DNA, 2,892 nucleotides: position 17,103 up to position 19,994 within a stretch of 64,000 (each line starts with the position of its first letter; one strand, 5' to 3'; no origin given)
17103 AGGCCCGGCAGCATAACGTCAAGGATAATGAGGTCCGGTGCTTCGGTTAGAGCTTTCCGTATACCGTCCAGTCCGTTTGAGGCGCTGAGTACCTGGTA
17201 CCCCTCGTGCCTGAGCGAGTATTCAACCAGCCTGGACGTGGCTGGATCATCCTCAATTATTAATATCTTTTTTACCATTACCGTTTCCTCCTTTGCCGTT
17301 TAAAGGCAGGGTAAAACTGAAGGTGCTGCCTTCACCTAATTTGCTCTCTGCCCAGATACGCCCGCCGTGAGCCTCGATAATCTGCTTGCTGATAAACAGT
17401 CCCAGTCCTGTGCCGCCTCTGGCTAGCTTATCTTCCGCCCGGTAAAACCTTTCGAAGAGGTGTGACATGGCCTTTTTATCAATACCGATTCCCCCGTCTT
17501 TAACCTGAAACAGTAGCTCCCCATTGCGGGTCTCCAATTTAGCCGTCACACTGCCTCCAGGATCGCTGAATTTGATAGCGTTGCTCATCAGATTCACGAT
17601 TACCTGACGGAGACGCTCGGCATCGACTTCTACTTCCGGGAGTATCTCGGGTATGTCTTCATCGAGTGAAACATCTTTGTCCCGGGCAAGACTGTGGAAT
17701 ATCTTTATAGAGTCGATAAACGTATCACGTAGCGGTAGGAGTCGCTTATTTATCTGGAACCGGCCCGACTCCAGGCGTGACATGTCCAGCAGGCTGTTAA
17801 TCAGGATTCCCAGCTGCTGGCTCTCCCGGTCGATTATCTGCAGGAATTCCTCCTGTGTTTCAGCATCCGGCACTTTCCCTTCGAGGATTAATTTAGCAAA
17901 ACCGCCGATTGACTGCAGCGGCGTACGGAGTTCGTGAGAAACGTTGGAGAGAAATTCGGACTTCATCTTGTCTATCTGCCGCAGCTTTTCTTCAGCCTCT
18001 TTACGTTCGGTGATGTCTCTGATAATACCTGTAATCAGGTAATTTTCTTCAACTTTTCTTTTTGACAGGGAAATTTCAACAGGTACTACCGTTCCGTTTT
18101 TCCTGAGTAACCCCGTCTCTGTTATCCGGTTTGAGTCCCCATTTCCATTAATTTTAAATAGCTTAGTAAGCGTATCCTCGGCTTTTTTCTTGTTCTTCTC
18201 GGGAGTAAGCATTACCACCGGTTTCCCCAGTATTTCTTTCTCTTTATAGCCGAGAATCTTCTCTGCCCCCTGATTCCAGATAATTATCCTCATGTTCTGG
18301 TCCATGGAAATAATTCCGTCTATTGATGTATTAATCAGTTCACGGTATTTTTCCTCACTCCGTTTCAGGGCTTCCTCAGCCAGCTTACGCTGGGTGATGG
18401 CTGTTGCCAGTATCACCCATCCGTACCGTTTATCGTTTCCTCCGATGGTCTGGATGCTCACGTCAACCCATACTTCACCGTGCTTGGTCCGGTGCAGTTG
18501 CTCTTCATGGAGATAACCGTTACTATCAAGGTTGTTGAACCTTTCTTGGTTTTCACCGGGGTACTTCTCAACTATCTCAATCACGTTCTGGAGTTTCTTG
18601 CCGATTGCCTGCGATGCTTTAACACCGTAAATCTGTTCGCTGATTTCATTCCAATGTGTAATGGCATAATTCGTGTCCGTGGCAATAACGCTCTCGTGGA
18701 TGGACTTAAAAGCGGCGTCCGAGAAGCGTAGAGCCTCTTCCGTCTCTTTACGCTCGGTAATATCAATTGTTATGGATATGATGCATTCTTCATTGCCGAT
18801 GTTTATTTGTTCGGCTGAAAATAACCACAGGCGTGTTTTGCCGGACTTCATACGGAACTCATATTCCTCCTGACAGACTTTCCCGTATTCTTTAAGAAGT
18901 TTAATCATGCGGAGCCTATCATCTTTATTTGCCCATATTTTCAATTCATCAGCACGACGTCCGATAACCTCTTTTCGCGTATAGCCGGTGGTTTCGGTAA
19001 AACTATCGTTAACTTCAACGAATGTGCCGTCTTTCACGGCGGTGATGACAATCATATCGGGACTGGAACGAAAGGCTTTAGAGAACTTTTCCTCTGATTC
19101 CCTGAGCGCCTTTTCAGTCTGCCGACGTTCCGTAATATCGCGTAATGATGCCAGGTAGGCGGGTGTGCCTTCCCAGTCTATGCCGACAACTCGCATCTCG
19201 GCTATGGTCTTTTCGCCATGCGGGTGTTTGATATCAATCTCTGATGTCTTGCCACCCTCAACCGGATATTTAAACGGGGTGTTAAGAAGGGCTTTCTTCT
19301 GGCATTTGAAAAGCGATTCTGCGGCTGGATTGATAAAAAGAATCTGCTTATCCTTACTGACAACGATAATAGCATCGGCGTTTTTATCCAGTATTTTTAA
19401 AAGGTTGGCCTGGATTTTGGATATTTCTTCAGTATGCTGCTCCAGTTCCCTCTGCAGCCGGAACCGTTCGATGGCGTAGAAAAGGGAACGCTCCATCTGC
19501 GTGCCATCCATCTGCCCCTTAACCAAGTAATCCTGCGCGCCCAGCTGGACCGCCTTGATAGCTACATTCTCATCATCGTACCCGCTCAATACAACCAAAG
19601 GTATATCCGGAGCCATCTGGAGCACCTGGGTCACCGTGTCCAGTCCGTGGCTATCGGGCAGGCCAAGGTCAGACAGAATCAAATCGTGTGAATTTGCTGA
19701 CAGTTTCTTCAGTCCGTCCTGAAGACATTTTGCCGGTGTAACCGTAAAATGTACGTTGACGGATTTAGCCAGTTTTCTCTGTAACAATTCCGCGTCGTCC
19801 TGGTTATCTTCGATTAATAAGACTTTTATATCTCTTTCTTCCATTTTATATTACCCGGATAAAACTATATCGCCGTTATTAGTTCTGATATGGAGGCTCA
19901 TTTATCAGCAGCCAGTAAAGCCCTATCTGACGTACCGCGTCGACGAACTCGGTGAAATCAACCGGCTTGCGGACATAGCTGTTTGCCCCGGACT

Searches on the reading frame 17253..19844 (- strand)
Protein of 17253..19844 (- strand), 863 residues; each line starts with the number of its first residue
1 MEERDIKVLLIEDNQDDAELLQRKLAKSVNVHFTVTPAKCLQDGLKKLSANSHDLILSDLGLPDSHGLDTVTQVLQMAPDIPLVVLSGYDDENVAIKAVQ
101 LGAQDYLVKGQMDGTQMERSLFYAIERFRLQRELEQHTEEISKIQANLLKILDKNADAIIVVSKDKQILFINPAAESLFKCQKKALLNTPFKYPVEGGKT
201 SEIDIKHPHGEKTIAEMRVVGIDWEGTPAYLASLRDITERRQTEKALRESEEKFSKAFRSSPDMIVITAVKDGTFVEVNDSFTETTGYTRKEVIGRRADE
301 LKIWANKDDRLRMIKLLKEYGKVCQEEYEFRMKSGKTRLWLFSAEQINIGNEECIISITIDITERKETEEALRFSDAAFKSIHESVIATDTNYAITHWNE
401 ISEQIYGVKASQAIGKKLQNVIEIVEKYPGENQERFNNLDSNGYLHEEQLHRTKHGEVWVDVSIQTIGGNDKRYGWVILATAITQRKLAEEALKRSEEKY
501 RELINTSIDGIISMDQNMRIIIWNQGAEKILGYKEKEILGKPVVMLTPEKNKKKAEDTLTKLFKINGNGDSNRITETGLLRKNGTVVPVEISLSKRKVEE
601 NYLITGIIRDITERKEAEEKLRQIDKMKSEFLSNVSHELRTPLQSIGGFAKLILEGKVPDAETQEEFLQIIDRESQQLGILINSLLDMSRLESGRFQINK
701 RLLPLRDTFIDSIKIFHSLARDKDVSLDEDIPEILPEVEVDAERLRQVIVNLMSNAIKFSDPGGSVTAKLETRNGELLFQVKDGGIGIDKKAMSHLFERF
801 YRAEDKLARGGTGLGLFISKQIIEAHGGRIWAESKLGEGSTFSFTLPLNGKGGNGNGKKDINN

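Call 35: search_protein_families(library=pfam, proteins=[window:17253-19844:-], max_evalue=0.00001)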
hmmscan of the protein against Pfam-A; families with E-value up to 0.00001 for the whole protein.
window:17253-19844:- (863 aa): 10 families
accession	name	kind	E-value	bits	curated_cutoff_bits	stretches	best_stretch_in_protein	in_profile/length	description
PF13426.13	PAS_9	-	7.7e-43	145.4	27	2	509-613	2-103/103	PAS domain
PF00989.32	PAS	-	9.2e-36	122.7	22.6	2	498-611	1-113/113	PAS fold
PF02518.31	HATPase_c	-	3.3e-31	108.4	26.4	1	741-849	2-110/111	Histidine kinase-, DNA gyrase B-, and HSP90-like ATPase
PF08448.16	PAS_4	-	5.1e-26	91.5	23.1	0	258-367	1-110/110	PAS fold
PF00512.31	HisKA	-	3.9e-22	78.5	26.9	1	627-694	1-66/66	His Kinase A (phospho-acceptor) domain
PF13188.13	PAS_8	-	6e-22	77.2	21.8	1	252-309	1-58/65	PAS domain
PF00072.30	Response_reg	-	1e-17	64.7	30.2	1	8-110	1-100/111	Response regulator receiver domain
PF08447.18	PAS_3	-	1.7e-15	57.4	25.6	0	276-347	2-75/89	PAS fold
PF12860.13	PAS_7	-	5.3e-08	33.4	27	0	509-618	6-114/115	PAS fold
PF24820.1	Diguanyl_cycl_sensor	-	5.3e-08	33.2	28.1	0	504-610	2-109/109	Diguanylate cyclase-like sensor domain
